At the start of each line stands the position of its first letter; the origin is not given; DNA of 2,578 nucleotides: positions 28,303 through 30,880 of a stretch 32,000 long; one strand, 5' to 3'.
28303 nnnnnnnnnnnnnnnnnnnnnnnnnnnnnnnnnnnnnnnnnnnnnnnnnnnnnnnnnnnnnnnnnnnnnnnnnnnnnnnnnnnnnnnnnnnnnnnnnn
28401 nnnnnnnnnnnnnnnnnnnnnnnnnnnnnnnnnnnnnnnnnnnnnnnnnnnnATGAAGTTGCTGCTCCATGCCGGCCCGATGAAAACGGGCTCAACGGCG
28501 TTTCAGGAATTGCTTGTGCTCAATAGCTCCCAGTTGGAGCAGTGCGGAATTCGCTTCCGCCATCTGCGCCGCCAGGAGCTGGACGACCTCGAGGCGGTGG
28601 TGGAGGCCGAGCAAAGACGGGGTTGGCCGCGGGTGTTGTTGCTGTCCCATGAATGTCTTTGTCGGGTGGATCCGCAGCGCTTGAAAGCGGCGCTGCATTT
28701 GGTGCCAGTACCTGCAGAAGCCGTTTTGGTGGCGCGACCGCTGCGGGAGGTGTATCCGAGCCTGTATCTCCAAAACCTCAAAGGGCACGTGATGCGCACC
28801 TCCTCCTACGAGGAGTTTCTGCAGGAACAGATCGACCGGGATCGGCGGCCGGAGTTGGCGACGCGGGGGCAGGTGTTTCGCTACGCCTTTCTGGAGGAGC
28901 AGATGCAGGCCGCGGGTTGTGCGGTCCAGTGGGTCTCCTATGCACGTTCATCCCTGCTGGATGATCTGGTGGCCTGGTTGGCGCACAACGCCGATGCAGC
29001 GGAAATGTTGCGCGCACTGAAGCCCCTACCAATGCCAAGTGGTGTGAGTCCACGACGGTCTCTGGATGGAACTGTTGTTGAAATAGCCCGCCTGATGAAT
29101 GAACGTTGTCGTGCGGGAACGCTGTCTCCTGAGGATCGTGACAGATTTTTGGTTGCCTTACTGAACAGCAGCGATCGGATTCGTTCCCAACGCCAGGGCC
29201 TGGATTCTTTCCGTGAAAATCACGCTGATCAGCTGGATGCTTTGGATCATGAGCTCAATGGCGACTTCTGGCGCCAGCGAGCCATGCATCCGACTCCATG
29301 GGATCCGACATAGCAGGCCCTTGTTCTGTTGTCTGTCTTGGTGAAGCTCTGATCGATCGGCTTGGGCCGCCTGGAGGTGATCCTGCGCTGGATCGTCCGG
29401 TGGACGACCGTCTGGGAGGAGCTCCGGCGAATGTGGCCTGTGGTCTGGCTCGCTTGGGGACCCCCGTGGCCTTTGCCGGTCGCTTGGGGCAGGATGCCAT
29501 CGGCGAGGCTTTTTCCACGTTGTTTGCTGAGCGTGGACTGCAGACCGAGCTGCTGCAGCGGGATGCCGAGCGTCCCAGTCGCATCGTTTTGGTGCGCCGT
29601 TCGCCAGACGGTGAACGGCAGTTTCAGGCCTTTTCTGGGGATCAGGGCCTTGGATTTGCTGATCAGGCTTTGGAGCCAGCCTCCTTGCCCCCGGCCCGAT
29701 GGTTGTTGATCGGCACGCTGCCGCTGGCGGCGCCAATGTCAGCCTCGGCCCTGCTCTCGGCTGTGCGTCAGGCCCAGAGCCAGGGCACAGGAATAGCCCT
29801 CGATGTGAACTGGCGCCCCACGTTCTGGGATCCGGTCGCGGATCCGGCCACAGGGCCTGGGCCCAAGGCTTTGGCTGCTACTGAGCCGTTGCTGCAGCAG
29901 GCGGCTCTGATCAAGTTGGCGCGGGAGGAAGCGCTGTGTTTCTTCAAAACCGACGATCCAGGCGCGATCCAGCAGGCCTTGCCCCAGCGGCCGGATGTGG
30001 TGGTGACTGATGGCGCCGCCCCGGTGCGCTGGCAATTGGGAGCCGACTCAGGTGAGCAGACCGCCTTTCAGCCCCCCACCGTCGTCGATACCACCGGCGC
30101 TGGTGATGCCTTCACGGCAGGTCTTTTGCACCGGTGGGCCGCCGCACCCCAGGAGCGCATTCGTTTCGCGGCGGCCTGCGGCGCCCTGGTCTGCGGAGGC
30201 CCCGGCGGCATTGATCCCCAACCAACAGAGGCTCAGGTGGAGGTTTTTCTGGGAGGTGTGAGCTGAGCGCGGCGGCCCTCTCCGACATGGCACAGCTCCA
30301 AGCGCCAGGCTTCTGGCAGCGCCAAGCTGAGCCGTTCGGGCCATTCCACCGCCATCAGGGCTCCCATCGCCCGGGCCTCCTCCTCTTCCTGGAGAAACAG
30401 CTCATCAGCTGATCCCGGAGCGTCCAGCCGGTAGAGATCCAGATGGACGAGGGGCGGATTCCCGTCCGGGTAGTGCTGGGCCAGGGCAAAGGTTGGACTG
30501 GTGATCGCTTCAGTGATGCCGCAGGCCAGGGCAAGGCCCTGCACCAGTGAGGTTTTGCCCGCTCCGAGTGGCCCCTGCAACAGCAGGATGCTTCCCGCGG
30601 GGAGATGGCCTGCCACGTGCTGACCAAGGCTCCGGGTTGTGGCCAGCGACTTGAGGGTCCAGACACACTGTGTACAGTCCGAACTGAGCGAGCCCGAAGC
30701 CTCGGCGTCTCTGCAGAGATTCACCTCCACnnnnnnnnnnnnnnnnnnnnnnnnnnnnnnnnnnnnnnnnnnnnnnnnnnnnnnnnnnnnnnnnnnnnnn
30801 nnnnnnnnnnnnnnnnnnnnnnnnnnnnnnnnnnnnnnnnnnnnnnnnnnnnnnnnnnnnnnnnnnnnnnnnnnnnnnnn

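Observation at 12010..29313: Four sulfotransferase-like P-loop genes in three compositional classes within 17 kb, plus a sulfatase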

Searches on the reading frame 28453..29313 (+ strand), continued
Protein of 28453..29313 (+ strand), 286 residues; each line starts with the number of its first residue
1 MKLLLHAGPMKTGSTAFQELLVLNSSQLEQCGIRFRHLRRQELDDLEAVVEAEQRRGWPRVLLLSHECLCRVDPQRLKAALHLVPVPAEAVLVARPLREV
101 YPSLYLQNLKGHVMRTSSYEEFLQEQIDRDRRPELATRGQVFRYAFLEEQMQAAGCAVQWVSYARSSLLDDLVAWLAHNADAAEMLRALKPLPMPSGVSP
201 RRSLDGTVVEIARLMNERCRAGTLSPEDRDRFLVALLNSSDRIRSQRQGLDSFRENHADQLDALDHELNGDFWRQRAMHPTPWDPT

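Call 98: find_encoding_contigs(protein=P0048, flank=10000, max_places=2)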
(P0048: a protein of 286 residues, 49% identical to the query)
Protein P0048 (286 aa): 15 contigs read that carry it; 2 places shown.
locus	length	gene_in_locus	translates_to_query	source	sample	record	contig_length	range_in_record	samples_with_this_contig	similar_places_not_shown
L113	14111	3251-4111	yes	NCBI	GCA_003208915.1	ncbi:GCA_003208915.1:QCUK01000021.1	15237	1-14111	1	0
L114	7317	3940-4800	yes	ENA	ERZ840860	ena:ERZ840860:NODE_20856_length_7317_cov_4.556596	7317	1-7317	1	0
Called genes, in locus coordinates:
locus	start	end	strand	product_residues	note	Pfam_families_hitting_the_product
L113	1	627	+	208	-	?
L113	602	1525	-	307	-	PF00561:Abhydrolase_1, PF12146:Hydrolase_4, PF12697:Abhydrolase_6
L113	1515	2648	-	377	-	PF04577:Glyco_transf_61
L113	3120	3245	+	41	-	-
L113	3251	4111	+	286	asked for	-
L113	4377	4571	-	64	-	-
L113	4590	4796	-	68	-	-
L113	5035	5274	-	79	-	-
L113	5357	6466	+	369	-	PF00730:HhH-GPD, PF00293:NUDIX, PF14815:NUDIX_4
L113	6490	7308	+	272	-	-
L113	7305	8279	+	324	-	PF00294:PfkB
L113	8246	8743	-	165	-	PF02367:TsaE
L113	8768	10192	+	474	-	PF05221:AdoHcyase, PF00670:AdoHcyase_NAD, PF02826:2-Hacid_dh_C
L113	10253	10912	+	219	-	PF09335:VTT_dom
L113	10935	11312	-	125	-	PF00436:SSB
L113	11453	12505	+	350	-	PF06723:MreB_Mbl, PF00022:Actin (faint), PF00012:HSP70, PF14450:FtsA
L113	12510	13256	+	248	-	PF04085:MreC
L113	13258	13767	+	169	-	-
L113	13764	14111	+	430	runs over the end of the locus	PF01547:SBP_bac_1, PF13416:SBP_bac_8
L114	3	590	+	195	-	?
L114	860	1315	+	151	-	-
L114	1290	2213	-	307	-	PF00561:Abhydrolase_1, PF12146:Hydrolase_4, PF12697:Abhydrolase_6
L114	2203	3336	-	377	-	PF04577:Glyco_transf_61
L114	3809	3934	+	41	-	-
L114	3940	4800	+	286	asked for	-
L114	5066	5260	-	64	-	-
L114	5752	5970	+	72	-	-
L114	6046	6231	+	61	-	-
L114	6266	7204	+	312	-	PF00239:Resolvase, PF07508:Recombinase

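Call 101: search_protein_families(library=padloc, proteins=[window:28453-29313:+], max_evalue=0.01)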
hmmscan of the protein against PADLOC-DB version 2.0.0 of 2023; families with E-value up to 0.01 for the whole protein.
window:28453-29313:+ (286 aa): 0 families

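Call 102: search_protein_families(library=phrogs, proteins=[window:28453-29313:+], max_evalue=0.01)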
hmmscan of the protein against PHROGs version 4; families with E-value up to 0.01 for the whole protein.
window:28453-29313:+ (286 aa): 0 families

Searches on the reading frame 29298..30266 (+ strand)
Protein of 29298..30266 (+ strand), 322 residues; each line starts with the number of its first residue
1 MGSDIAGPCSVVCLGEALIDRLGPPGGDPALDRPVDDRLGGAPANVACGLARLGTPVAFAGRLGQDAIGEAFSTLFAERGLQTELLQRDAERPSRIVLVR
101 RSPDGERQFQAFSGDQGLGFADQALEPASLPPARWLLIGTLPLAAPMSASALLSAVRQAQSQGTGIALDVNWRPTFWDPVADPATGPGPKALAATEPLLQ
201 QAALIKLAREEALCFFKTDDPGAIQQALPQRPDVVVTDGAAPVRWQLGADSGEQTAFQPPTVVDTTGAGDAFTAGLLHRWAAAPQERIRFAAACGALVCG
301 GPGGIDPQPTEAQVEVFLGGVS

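Call 13: search_protein_families(library=pfam, proteins=[window:29298-30266:+], max_evalue=1)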
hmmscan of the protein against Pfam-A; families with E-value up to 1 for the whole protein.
window:29298-30266:+ (322 aa): 1 family
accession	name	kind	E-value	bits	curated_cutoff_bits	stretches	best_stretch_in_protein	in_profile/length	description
PF00294.29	PfkB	-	2.2e-43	149.2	25.8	1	10-310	3-301/302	pfkB family carbohydrate kinase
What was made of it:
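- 29298..30266 (+): pfkB-family sugar kinase, the core gene on the right flank of the ST4 slot. PF00294, E=2e-43 (call 13).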

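Call 83: search_protein_families(library=ncbifam, proteins=[window:29298-30266:+], max_evalue=0.01)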
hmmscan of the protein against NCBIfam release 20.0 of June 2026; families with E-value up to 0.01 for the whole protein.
window:29298-30266:+ (322 aa): 21 families
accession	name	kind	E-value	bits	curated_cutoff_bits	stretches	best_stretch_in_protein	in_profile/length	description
NF006957.1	PRK09434.1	equivalog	7.9e-35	120.8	450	1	13-312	6-300/302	fructokinase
TIGR04382.1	myo_inos_iolC_N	equivalog_domain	9.5e-32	110.5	300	1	37-318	31-309/309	5-dehydro-2-deoxygluconokinase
NF047869.1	myo_kin_aldol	exception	1.8e-18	66.2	600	2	34-178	33-178/586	bifunctional 5-dehydro-2-deoxygluconokinase/5-dehydro-2-deoxyphosphogluconate aldolase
NF041633.1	trifunc_aldol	exception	4.6e-15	55.1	700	2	10-92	243-325/580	KHG/KDPG aldolase/sugar kinase fusion protein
TIGR02152.1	D_ribokin_bact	equivalog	6.7e-15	55.2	299.65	2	197-314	171-296/298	ribokinase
NF041332.1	KDG_KDGal_kin_Halo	equivalog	1.1e-14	54.6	440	1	11-298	4-291/320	bifunctional 2-dehydro-3-deoxygluconokinase/2-dehydro-3-deoxygalactonokinase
NF053626.1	RibKinHalex1628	equivalog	1.6e-14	54.1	330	2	230-318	201-291/293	ATP-dependent ribose-1-phosphate kinase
NF052444.1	DhDoxglucKinKdgK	equivalog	2e-12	47.2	400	1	36-279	21-268/303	2-dehydro-3-deoxygluconokinase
NF049991.1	TagKinase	equivalog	9.5e-11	41.1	420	1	39-318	40-315/321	tagatose kinase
NF008353.0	PRK11142.1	equivalog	1.6e-10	41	341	1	39-168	38-163/307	ribokinase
TIGR03168.1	1-PFK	subfamily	1.4e-09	37.3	216.4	1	257-302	238-285/305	hexose kinase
NF041134.1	R1P_kin_Thcocales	equivalog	2.1e-09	37.2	500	1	39-98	36-94/291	ADP-dependent ribose-1-phosphate kinase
TIGR02198.1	rfaE_dom_I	equivalog_domain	2.1e-09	36.9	345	1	36-94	44-101/315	D-glycero-beta-D-manno-heptose-7-phosphate kinase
NF040938.1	KDG_KDGal_kin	equivalog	5.2e-09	35.6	400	1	36-318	26-303/305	bifunctional 2-dehydro-3-deoxygluconokinase/2-dehydro-3-deoxygalactonokinase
TIGR03828.1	pfkB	equivalog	8.9e-09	34.8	292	1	234-300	216-283/305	1-phosphofructokinase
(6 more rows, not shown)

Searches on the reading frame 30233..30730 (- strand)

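Call 13: search_protein_families(library=pfam, proteins=[window:30233-30730:-], max_evalue=1)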
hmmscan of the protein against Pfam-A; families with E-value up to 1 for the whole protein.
window:30233-30730:- (165 aa): 10 families
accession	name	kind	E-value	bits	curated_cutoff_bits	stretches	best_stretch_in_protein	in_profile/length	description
PF02367.23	TsaE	-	1e-30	106.7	26.6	1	27-148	2-120/128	Threonylcarbamoyl adenosine biosynthesis protein TsaE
PF13481.12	AAA_25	-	2.6e-05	24.4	27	1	23-70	10-57/195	AAA domain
PF13191.12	AAA_16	-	0.031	15.2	32.6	1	45-70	23-48/167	AAA ATPase domain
PF00004.35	AAA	-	0.059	14.3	21.2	1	49-73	1-25/131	ATPase family associated with various cellular activities (AAA)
PF05729.18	NACHT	-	0.063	13.5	26.7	1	48-69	2-23/167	NACHT domain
PF00005.33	ABC_tran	-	0.075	14.1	25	1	39-66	4-31/137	ABC transporter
PF13671.12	AAA_33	-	0.096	13.4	27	1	49-91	2-42/143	AAA domain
PF02492.25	cobW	-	0.096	12.7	20.7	1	48-66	2-20/180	CobW/HypB/UreG, nucleotide-binding domain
PF13476.12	AAA_23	-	0.16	13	27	1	48-71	21-44/201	AAA domain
PF08298.17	AAA_PrkA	-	0.22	11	25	1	47-83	86-117/358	PrkA AAA domain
